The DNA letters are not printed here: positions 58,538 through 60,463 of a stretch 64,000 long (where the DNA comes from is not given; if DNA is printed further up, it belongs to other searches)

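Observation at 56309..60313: Stn-like (Sporomusa-type Nfn) candidate flavin-based electron-bifurcating transhydrogenase with NuoE and NuoF fused in one polypeptide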

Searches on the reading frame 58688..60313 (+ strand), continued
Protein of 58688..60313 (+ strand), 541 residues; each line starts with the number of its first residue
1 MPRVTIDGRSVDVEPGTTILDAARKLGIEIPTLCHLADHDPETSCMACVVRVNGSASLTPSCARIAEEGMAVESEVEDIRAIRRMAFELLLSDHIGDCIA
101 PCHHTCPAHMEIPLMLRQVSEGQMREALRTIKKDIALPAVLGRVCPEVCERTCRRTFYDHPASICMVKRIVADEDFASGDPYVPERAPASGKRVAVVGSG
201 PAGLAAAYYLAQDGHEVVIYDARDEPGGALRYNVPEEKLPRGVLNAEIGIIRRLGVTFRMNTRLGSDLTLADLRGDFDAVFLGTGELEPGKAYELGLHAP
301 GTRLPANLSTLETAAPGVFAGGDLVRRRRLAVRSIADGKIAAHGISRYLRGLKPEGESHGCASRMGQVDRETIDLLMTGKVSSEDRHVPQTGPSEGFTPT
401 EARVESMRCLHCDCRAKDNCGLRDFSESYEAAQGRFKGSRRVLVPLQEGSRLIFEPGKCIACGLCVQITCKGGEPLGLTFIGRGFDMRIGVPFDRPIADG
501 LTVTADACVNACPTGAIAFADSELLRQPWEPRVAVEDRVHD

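Call 18: find_encoding_contigs(protein=P0050, flank=10000, max_places=2)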
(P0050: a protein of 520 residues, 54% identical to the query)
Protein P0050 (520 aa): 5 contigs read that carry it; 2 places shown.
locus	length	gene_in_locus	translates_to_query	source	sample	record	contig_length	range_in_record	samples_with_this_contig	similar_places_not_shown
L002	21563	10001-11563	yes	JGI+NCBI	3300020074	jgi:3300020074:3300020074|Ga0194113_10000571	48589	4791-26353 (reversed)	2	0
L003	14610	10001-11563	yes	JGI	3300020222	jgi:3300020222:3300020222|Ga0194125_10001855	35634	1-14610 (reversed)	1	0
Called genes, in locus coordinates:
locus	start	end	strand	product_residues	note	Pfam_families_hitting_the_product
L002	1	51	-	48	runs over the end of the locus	-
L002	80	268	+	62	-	-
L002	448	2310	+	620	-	PF01011:PQQ (faint), PF13360:PQQ_2, PF25293:Beta-prop_EMC1_N (faint), PF13360:PQQ_2, PF13570:Beta-prop_ACSF4, PF13360:PQQ_2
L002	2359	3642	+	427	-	PF01011:PQQ (faint), PF13360:PQQ_2, PF13570:Beta-prop_ACSF4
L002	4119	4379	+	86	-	-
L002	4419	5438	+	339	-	PF01609:DDE_Tnp_1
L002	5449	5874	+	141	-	PF10130:PIN_2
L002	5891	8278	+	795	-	PF01257:2Fe-2S_thioredx, PF01512:Complex1_51K, PF10589:NADH_4Fe-4S, PF12838:Fer4_7, PF13187:Fer4_9 (weak), PF13237:Fer4_10 (weak), PF14697:Fer4_21, PF00037:Fer4, +2 more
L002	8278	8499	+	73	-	-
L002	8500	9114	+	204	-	-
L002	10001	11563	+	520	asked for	PF00111:Fer2 (weak), PF13510:Fer2_4, PF14691:Fer4_20, PF07992:Pyr_redox_2, PF01266:DAO (faint), PF13450:NAD_binding_8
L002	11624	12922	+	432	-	PF13579:Glyco_trans_4_4, PF13439:Glyco_transf_4, PF20706:GT4-conflict (weak), PF00534:Glycos_transf_1, PF13692:Glyco_trans_1_4, PF13524:Glyco_trans_1_2 (weak)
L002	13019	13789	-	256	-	PF13385:Laminin_G_3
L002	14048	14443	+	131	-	PF05168:HEPN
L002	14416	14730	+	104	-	-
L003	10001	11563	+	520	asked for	PF00111:Fer2 (weak), PF13510:Fer2_4, PF14691:Fer4_20, PF07992:Pyr_redox_2, PF01266:DAO (faint), PF13450:NAD_binding_8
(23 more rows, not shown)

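Call 26: find_related_loci(query=A1, collection=genome_contigs, flank=10000)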
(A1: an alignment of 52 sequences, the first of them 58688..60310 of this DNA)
Query A1 (541 aa) in genome_contigs; peptide patterns used: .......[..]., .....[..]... (x = any residue, [..] = any of these).
600 stretches matched a pattern (row limit reached: there are more); 470 encode a relative of the query (tblastn E <= 1e-3); the best 80 are kept; 80 distinct loci.
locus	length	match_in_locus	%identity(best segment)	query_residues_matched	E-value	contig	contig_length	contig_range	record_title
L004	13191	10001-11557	53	1-519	0e+0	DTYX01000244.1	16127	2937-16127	MAG TPA_asm: Candidatus Poribacteria bacterium isolate UWMA-0232 k99_1581759, whole genome shotgun sequence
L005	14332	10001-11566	52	1-522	0e+0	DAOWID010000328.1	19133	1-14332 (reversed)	MAG TPA_asm: Planctomycetota bacterium isolate CSMAG_2034 CSMAG_2034_k141_2818745_length_19133_cov_18.4185, whole genome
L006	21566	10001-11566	53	1-524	2e-177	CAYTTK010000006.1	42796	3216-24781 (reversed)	MAG TPA_asm: uncultured Pirellulales bacterium isolate SRP068000_co1_555 genome assembly, contig: NODE_816_length_42796_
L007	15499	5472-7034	51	1-521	4e-177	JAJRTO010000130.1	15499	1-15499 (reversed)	MAG: Candidatus Poribacteria bacterium isolate Dive96_bin1.70 k141_1373608, whole genome shotgun sequence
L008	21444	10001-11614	52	1-533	4e-177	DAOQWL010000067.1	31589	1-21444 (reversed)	MAG TPA_asm: Sedimentisphaerales bacterium isolate AMR_MDS_1063 NODE_1686_length_31589_cov_12.743039, whole genome shotg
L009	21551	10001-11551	51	1-519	8e-177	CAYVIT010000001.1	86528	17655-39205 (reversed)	MAG TPA_asm: uncultured Pirellulales bacterium isolate binchicken_co196_99 genome assembly, contig: NODE_189_length_8652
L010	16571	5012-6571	51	1-522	3e-175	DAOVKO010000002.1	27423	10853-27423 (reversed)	MAG TPA_asm: Actinomycetes bacterium isolate CSMAG_1421 CSMAG_1421_k141_3577441_length_27423_cov_29.6486, whole genome s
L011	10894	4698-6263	54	1-519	9e-174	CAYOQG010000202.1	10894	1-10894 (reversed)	MAG TPA_asm: uncultured Phycisphaeraceae bacterium isolate SRP323688_co1_276 genome assembly, contig: NODE_9088_length_1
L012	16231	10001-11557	53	1-521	1e-173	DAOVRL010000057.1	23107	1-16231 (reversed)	MAG TPA_asm: Sedimentisphaerales bacterium isolate CSMAG_1600 CSMAG_1600_k141_2546343_length_23107_cov_39.0934, whole ge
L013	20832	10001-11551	52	1-519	8e-174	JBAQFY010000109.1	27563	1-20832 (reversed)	MAG: Sedimentisphaerales bacterium isolate MFD06995_ilm_asm_bin24 k127_241961, whole genome shotgun sequence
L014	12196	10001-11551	52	1-519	6e-173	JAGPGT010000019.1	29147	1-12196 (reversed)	MAG: Phycisphaerae bacterium isolate Gw_SlDig_bin_305 Gw_SlDig_2418_length_29147_cov_13.625465, whole genome shotgun seq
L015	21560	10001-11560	52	1-522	8e-173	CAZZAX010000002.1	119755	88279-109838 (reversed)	MAG TPA_asm: uncultured Pirellulales bacterium isolate SRP068000_co1_46 genome assembly, contig: NODE_73_length_119755_c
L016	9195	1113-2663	51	1-518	6e-172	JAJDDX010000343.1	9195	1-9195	MAG: Phycisphaerae bacterium isolate OFTM243 OFTM243_342, whole genome shotgun sequence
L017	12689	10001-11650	49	1-519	5e-172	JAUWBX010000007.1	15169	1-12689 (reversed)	MAG: Phycisphaerae bacterium isolate CSMAG_2123 CSMAG_2123_k141_896794_length_15169_cov_7.3609, whole genome shotgun seq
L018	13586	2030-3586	53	1-521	4e-172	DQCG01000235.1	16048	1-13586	MAG TPA_asm: Phycisphaerales bacterium isolate UBA9295 contig_109641, whole genome shotgun sequence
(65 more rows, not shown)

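Call 41: predict_structure(alignment_id=A1)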
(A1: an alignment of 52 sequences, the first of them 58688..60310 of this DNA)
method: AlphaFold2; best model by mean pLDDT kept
length: 541 residues; sequences in the alignment: 52
mean_pLDDT: 84.6   pTM: 0.84
mean pLDDT of the five models: 84.6, 82.5, 81.7, 79.9, 76.9
residues with pLDDT >= 90: 247; 70-90: 209; 50-70: 75; < 50: 10
segments of 3 or more residues with pLDDT < 50: 532-541
pLDDT, mean of each block of 10 residues (from residue 1): 96 95 95 86 80 93 94 95 90 73 84 91 94 93 86 83 91 90 95 97 96 98 85 79 93 97 91 97 88 85 91 96 84 88 97 85 68 73 83 77 91 74 88 68 61 79 86 74 58 67 88 86 62 41 31
secondary structure, 60 per line:
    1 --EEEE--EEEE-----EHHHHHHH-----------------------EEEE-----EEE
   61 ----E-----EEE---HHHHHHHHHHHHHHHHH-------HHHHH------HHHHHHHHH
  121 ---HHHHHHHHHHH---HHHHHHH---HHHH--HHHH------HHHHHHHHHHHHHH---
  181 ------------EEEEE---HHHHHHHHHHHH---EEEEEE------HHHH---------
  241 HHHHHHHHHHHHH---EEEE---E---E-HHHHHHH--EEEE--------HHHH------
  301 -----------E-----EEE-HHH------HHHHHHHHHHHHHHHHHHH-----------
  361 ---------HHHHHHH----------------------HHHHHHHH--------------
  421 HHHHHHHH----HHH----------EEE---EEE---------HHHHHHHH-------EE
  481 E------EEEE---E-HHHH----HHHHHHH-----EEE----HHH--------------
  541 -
elements in order: E3-6 E9-12 H19-25 E49-52 E58-60 E71-73 H77-93 H101-105 H112-120 H124-134 H138-144 H148-151 H154-157 H164-177 E193-197 H201-212 E216-221 H228-231 H241-253 E257-260 H270-276 E279-282 H291-294 E318-320 H331-349 H370-376 H399-406 H421-428 E446-448 E452-454 H464-471 E479-481 E488-491 H497-500 H505-511 E517-519

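Call 45: fold_search(model_id=the predicted structure, library=pdb)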
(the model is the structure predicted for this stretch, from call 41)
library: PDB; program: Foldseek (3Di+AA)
matches with E <= 10: 1995; with E <= 0.001: 507
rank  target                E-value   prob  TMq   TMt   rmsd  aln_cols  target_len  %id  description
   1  9bov_A                1.3e-43  1.00  0.85  0.40   6.0       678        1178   28  Structure of electron bifurcating Nfn-ABC complexed with NAD from Caldicellulosiruptor saccharolyticus (released 2025-03-05)
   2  8oh5_C                3.7e-43  1.00  0.82  0.39   6.6       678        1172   28  Cryo-EM structure of the electron bifurcating transhydrogenase StnABC complex from Sporomusa Ovata (state 2) (released 2023-09-13)
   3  9n5u_A                4.5e-40  1.00  0.84  0.49   7.5       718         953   25  Structure of the Thermococcus sibiricus NfnABC complex (released 2025-05-07)
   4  9n5v_A                1.7e-39  1.00  0.83  0.49   8.1       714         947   25  Structure of the NAD(H)-bound Thermococcus sibiricus NfnABC complex (released 2025-05-07)
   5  5jca_L                1.6e-16  1.00  0.41  0.46   9.9       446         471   25  NADP(H) bound NADH-dependent Ferredoxin:NADP Oxidoreductase (NfnI) from Pyrococcus furiosus (released 2017-04-12)
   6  5vj7_A                2.9e-16  1.00  0.40  0.46   9.0       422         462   24  Ferredoxin NADP Oxidoreductase (Xfn) (released 2017-07-19)
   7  5jfc_L                4.7e-16  1.00  0.40  0.47  10.7       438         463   25  NADH-dependent Ferredoxin:NADP Oxidoreductase (NfnI) from Pyrococcus furiosus (released 2017-04-12)
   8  4ylf_B                9.6e-16  1.00  0.43  0.49   8.7       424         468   25  Insights into flavin-based electron bifurcation via the NADH-dependent reduced ferredoxin-NADP oxidoreductase structur (released 2015-07-08)
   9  2vdc_G                3.2e-15  1.00  0.42  0.49   7.6       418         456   21  THE 9.5 A RESOLUTION STRUCTURE OF GLUTAMATE SYNTHASE FROM CRYO-ELECTRON MICROSCOPY AND ITS OLIGOMERIZATION BEHAVIOR IN (released 2008-01-15)
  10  7mfm_I                8.0e-13  1.00  0.41  0.45   8.0       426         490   22  Glutamate synthase, glutamate dehydrogenase counter-enzyme complex (released 2022-01-05)
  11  1h7x_A                1.2e-12  1.00  0.43  0.24   8.1       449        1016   17  Dihydropyrimidine dehydrogenase (DPD) from pig, ternary complex of a mutant enzyme (C671A), NADPH and 5-fluorouracil (released 2001-02-23)
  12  6s6t_E                1.5e-12  1.00  0.42  0.48   8.4       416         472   22  Structure of Azospirillum brasilense Glutamate Synthase in a4b3 oligomeric state (released 2019-09-11)
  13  7m32_B                3.3e-12  1.00  0.43  0.24   9.8       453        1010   17  Dihydropyrimidine Dehydrogenase (DPD) C671A Mutant Soaked with Uracil and NADPH Anaerobically (released 2021-06-09)
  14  6s6s_E                3.9e-12  1.00  0.41  0.47   9.4       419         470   22  Structure of Azospirillum brasilense Glutamate Synthase in a4b4 oligomeric state. (released 2019-09-11)
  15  7m31_C                4.4e-12  1.00  0.43  0.24  12.1       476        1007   16  Dihydropyrimidine Dehydrogenase (DPD) C671S Mutant Soaked with Thymine and NADPH Anaerobically (released 2021-06-09)
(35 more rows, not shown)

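Call 65: find_encoding_contigs(protein=P0108, flank=10000, max_places=1)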
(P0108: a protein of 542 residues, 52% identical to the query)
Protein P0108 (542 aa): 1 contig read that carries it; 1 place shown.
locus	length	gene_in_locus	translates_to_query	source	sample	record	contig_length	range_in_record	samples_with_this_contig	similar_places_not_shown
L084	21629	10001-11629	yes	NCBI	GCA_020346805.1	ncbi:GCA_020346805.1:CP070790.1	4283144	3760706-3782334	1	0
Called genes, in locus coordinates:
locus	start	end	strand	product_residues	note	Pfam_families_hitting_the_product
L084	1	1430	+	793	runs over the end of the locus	-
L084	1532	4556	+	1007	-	-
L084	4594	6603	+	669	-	PF17132:Glyco_hydro_106 (weak)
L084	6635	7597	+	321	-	-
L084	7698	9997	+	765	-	PF01257:2Fe-2S_thioredx, PF00037:Fer4 (faint), PF01512:Complex1_51K, PF10531:SLBB (weak), PF10589:NADH_4Fe-4S, PF12838:Fer4_7 (weak), PF14697:Fer4_21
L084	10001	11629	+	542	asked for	PF13510:Fer2_4, PF14691:Fer4_20, PF07992:Pyr_redox_2, PF01266:DAO, PF01593:Amino_oxidase (weak), PF13450:NAD_binding_8, PF21799:MurD-like_N (faint)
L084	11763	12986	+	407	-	PF13360:PQQ_2, PF01011:PQQ (faint), PF13570:Beta-prop_ACSF4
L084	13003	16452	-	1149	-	PF12704:MacB_PCD (weak), PF02687:FtsX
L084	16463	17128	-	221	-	PF00005:ABC_tran, PF13555:AAA_29 (faint), PF02463:SMC_N (weak), PF13304:AAA_21 (faint)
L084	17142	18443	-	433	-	PF13579:Glyco_trans_4_4 (weak), PF13439:Glyco_transf_4, PF00534:Glycos_transf_1, PF13692:Glyco_trans_1_4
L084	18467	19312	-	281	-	-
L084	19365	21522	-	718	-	PF13360:PQQ_2, PF13570:Beta-prop_ACSF4, PF13360:PQQ_2, PF13360:PQQ_2, PF13570:Beta-prop_ACSF4, PF13360:PQQ_2, PF13570:Beta-prop_ACSF4, PF13360:PQQ_2, +4 more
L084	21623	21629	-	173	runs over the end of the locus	PF08100:Dimerisation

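Call 66: find_encoding_contigs(protein=P0095, flank=10000, max_places=1)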
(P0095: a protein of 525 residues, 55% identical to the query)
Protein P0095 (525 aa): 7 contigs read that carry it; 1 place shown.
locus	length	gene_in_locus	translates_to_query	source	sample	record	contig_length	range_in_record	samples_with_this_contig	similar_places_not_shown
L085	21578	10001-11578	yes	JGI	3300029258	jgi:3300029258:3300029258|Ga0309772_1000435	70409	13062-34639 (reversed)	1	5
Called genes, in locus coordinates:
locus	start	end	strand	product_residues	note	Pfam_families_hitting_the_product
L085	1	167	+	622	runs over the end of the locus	PF24067:Beta-prop_BT_1020, PF22585:Sialidase-like_CBM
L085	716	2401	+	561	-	PF22848:ASD1_dom, PF06964:Alpha-L-AF_C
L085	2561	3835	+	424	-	PF13360:PQQ_2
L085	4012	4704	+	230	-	PF00881:Nitroreductase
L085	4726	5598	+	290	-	PF08450:SGL (faint)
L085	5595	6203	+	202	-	PF12838:Fer4_7 (faint), PF00037:Fer4 (weak), PF12837:Fer4_6 (weak)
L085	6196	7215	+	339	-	PF12801:Fer4_5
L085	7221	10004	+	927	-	PF01257:2Fe-2S_thioredx, PF01512:Complex1_51K, PF10589:NADH_4Fe-4S, PF12838:Fer4_7, PF13187:Fer4_9 (weak), PF13237:Fer4_10 (weak), PF14697:Fer4_21, PF00037:Fer4 (weak), +1 more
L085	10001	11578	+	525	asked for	PF13510:Fer2_4, PF14691:Fer4_20, PF07992:Pyr_redox_2, PF00890:FAD_binding_2 (faint), PF01266:DAO (weak), PF01494:FAD_binding_3 (weak), PF13450:NAD_binding_8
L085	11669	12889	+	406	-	PF01011:PQQ (faint), PF13570:Beta-prop_ACSF4, PF13360:PQQ_2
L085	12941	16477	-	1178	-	-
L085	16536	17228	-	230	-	PF00005:ABC_tran, PF02463:SMC_N (faint), PF13304:AAA_21 (faint)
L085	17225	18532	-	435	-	PF13579:Glyco_trans_4_4, PF13439:Glyco_transf_4, PF00534:Glycos_transf_1, PF13692:Glyco_trans_1_4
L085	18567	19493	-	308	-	PF07963:N_methyl, PF07596:SBP_bac_10 (faint)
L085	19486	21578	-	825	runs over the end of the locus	PF13360:PQQ_2, PF13570:Beta-prop_ACSF4, PF13360:PQQ_2, PF13570:Beta-prop_ACSF4, PF13360:PQQ_2, PF13570:Beta-prop_ACSF4, PF13360:PQQ_2, PF13570:Beta-prop_ACSF4, +5 more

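Call 71: search_protein_representatives(protein=window:58688-60310:+)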
Query: 541 residues. Proteins with E-value up to 0.001 (for the whole library): 23237; up to 1e-10: 11028; up to 1e-30: 2305. The best 150 are listed.
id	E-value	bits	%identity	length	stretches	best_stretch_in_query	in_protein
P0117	3.3e-176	603.5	52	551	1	4-530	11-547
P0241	7.7e-172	589.1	52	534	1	1-523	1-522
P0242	3.1e-168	577.3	51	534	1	1-527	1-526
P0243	5.4e-161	553.3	50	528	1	1-523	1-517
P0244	5.5e-154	530.2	48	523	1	2-519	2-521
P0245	1.4e-153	528.9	49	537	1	1-521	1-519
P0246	2.0e-153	528.3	49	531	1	1-521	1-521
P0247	2.4e-151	521.5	50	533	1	1-519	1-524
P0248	2.5e-145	501.6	41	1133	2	1-520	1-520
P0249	2.3e-144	498.5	47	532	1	6-523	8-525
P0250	1.4e-143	495.8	46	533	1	1-518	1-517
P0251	4.7e-143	494.1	47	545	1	1-524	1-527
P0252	5.3e-143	494.0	48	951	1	1-522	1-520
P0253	9.4e-140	483.2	44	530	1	3-520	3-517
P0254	1.2e-139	482.9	46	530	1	1-520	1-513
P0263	3.3e-131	455.0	45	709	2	3-286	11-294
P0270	2.9e-129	448.6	44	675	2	4-286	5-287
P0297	1.0e-120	420.4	45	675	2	3-286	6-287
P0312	2.7e-117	409.1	44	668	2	3-288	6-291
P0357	7.3e-107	374.7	43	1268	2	3-288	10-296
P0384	1.6e-103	363.6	40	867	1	4-522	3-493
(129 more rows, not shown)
